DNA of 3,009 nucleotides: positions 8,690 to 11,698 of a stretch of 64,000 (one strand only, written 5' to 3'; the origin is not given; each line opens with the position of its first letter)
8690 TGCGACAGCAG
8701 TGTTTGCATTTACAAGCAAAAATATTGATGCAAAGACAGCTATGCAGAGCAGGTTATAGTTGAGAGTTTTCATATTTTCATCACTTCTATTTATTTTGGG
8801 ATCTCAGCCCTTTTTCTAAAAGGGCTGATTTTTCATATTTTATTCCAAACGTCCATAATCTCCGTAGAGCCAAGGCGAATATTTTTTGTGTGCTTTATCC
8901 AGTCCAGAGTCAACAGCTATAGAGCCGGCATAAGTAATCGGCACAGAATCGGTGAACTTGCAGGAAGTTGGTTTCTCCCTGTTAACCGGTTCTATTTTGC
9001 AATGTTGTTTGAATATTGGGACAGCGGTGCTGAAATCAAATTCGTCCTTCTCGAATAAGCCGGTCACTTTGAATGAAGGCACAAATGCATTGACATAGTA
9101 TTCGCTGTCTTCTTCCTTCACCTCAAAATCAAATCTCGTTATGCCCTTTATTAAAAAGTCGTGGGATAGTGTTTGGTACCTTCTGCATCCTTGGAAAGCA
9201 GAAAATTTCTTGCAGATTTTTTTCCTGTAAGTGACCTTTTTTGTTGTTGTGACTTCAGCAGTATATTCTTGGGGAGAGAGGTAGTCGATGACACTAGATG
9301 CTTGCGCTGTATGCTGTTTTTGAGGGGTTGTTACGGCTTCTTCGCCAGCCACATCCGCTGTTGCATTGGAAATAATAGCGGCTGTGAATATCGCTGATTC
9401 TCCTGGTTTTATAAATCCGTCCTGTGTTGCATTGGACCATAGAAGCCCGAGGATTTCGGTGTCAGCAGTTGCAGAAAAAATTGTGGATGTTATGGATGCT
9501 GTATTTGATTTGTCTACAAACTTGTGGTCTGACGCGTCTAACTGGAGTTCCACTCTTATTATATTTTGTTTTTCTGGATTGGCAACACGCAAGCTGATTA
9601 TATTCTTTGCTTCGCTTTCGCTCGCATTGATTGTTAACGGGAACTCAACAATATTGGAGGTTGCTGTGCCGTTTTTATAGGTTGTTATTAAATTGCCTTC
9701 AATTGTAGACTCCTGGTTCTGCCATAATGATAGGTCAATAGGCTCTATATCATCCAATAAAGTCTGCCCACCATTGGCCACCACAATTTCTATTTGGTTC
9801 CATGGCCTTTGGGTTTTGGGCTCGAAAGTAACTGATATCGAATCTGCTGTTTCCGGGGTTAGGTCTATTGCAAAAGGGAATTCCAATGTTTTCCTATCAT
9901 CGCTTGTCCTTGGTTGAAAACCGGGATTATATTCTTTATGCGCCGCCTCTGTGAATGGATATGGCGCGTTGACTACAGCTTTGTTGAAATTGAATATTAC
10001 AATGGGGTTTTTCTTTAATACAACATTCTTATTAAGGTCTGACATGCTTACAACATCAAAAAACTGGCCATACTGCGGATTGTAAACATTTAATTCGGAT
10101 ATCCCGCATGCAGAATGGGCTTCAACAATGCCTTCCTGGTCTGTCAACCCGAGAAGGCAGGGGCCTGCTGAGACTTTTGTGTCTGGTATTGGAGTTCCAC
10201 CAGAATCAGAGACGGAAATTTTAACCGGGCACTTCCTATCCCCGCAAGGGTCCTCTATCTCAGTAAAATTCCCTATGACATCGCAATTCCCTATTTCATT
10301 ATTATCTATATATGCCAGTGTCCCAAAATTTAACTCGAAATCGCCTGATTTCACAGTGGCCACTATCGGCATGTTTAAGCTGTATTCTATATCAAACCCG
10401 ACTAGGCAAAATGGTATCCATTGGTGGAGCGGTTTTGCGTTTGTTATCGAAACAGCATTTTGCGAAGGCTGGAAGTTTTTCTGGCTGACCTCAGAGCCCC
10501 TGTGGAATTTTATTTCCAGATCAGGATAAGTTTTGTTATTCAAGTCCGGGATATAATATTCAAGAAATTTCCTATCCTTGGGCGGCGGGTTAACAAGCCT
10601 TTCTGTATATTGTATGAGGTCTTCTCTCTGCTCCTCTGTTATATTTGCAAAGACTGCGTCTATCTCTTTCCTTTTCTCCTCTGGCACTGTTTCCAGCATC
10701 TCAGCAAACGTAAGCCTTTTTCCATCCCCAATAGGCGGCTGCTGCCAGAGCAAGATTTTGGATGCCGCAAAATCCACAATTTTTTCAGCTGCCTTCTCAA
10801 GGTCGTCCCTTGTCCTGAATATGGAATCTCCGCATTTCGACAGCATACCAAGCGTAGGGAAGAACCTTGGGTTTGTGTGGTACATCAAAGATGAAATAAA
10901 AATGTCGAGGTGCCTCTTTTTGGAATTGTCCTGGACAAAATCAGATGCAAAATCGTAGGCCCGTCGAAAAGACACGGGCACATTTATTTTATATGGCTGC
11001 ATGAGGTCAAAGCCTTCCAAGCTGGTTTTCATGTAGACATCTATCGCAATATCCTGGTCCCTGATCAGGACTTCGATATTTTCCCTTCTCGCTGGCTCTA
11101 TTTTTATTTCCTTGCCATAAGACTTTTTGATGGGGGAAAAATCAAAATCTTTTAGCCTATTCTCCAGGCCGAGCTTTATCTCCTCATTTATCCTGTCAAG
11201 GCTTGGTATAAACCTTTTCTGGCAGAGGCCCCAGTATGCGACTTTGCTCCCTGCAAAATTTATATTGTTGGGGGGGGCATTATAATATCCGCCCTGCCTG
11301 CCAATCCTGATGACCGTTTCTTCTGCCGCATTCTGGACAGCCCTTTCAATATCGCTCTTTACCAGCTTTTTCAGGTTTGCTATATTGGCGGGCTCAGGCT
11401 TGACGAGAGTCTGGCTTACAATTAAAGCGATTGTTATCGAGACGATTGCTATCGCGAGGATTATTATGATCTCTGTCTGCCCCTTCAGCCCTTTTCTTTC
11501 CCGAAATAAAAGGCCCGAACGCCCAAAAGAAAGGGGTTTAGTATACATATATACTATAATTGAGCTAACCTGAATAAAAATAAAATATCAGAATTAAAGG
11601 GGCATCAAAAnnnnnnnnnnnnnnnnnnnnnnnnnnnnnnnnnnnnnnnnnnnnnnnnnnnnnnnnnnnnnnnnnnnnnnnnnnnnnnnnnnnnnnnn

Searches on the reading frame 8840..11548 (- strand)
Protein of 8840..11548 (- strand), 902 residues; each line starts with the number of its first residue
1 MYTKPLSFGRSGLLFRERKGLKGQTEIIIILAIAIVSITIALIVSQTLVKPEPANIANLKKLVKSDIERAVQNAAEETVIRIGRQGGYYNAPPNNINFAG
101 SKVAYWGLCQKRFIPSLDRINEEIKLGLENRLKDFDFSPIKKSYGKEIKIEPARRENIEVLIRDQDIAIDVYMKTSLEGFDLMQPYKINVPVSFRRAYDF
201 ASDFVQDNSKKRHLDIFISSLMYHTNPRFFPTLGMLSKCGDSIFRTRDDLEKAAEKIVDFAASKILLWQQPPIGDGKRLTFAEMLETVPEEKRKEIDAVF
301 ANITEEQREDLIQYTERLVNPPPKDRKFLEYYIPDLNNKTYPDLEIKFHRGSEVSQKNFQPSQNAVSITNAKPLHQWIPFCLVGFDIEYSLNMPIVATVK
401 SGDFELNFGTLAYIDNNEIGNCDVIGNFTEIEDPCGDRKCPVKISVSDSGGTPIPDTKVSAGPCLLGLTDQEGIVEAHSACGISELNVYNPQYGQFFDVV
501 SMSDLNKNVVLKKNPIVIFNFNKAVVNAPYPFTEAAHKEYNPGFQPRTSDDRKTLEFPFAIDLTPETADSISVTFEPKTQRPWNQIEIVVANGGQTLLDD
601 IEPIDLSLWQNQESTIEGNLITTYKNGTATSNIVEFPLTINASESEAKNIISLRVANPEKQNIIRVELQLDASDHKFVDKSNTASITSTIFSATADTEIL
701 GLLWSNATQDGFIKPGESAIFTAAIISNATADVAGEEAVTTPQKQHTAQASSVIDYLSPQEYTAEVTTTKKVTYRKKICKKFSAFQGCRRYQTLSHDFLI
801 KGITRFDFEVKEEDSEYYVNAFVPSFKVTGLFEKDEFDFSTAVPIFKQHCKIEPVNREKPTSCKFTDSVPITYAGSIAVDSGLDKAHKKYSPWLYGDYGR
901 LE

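Call 8: search_protein_families(library=pfam, proteins=[window:8840-11548:-], max_evalue=0.01)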
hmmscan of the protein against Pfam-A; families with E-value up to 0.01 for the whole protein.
window:8840-11548:- (902 aa): 0 families

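Call 14: search_protein_families(library=ncbifam, proteins=[window:8840-11548:-], max_evalue=0.01)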
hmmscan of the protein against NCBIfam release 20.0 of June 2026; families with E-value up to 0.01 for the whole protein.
window:8840-11548:- (902 aa): 0 families

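Call 88: find_homologous_proteins(query=window:8840-11548:-, max_evalue=0.001)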
Query window:8840-11548:- (902 aa): 10 proteins with E <= 0.001 among 8000 candidates.
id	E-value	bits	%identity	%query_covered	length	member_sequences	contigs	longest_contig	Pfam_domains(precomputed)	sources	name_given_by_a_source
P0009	0.0e+0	2060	100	100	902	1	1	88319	-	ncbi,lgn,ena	-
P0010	1.6e-246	839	46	95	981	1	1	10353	-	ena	-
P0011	9.0e-226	770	43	94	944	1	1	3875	-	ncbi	-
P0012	1.4e-221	757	42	98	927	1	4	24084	-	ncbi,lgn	-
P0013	3.5e-215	735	42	96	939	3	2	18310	-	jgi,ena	-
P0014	8.6e-187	641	37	94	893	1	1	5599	-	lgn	-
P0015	3.4e-169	583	36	94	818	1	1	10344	-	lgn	-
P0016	1.3e-99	353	34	66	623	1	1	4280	-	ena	-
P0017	2.1e-99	352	32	65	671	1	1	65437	-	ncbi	-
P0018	1.1e-95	340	32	70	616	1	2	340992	-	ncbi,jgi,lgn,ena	-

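Call 89: find_encoding_contigs(protein=P0012, flank=10000, max_places=4)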
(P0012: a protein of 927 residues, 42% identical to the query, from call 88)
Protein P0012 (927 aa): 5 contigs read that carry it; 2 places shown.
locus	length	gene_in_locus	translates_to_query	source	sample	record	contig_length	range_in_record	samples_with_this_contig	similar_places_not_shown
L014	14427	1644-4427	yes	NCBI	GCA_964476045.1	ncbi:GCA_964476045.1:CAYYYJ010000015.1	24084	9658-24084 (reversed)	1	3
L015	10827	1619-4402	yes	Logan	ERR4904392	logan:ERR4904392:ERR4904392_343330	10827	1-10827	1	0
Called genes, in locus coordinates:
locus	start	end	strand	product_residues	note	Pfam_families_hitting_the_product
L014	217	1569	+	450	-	-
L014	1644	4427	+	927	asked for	-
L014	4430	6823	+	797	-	-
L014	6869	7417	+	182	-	PF01909:NTP_transf_2, PF18765:Polbeta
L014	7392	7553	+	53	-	-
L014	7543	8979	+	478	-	-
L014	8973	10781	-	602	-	-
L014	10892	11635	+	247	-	PF02732:ERCC4, PF00633:HHH (faint), PF12826:HHH_2, PF14520:HHH_5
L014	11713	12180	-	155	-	PF03703:bPH_2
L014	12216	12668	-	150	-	PF04307:YdjM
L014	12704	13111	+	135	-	PF24963:DUF7768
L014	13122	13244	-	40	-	-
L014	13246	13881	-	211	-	PF13549:ATP-grasp_5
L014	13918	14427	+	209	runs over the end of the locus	PF04011:LemA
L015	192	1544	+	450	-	-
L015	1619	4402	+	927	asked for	-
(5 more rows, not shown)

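Call 90: find_encoding_contigs(protein=P0010, flank=10000, max_places=3)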
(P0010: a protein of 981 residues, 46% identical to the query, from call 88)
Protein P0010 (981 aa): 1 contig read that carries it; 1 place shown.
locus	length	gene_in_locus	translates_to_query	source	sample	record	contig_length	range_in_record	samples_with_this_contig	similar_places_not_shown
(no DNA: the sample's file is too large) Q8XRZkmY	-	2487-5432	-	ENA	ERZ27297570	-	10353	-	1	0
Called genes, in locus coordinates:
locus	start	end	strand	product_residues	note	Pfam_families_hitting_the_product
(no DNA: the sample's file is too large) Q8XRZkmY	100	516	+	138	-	-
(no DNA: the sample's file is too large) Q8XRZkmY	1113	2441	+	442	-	-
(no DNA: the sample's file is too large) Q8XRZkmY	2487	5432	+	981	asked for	-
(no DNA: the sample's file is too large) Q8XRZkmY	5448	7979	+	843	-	-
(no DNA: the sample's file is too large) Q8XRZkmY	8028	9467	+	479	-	-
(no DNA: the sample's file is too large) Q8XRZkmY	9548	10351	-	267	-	?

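Call 92: find_encoding_contigs(protein=P0018, flank=10000, max_places=2)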
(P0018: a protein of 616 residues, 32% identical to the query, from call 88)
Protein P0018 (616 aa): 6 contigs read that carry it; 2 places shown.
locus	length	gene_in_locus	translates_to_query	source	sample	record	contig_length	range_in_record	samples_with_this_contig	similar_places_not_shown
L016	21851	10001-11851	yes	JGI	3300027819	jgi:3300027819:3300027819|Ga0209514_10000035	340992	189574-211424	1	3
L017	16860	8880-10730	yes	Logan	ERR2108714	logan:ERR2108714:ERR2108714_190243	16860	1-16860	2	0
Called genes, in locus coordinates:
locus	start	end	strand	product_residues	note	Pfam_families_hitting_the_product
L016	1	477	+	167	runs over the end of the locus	-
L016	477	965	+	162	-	-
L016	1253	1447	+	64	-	-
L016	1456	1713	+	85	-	PF05016:ParE_toxin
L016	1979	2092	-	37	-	-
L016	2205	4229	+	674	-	-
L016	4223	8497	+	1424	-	-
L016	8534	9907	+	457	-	-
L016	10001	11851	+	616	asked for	-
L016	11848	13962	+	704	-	-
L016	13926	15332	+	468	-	-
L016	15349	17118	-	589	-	-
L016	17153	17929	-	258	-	PF06500:FrsA-like, PF02129:Peptidase_S15, PF20434:BD-FAE, PF00561:Abhydrolase_1, PF12146:Hydrolase_4, PF12697:Abhydrolase_6, PF20408:Abhydrolase_11 (weak), PF00326:Peptidase_S9, +7 more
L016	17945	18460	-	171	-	-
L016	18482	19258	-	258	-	PF00512:HisKA (weak), PF02518:HATPase_c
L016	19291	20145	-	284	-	PF02129:Peptidase_S15 (faint), PF20434:BD-FAE, PF00561:Abhydrolase_1 (faint), PF01738:DLH (faint), PF12146:Hydrolase_4 (faint), PF12697:Abhydrolase_6 (faint), PF20408:Abhydrolase_11 (faint), PF00326:Peptidase_S9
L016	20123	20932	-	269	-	-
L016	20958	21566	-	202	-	-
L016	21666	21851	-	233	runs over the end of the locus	-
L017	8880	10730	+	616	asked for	-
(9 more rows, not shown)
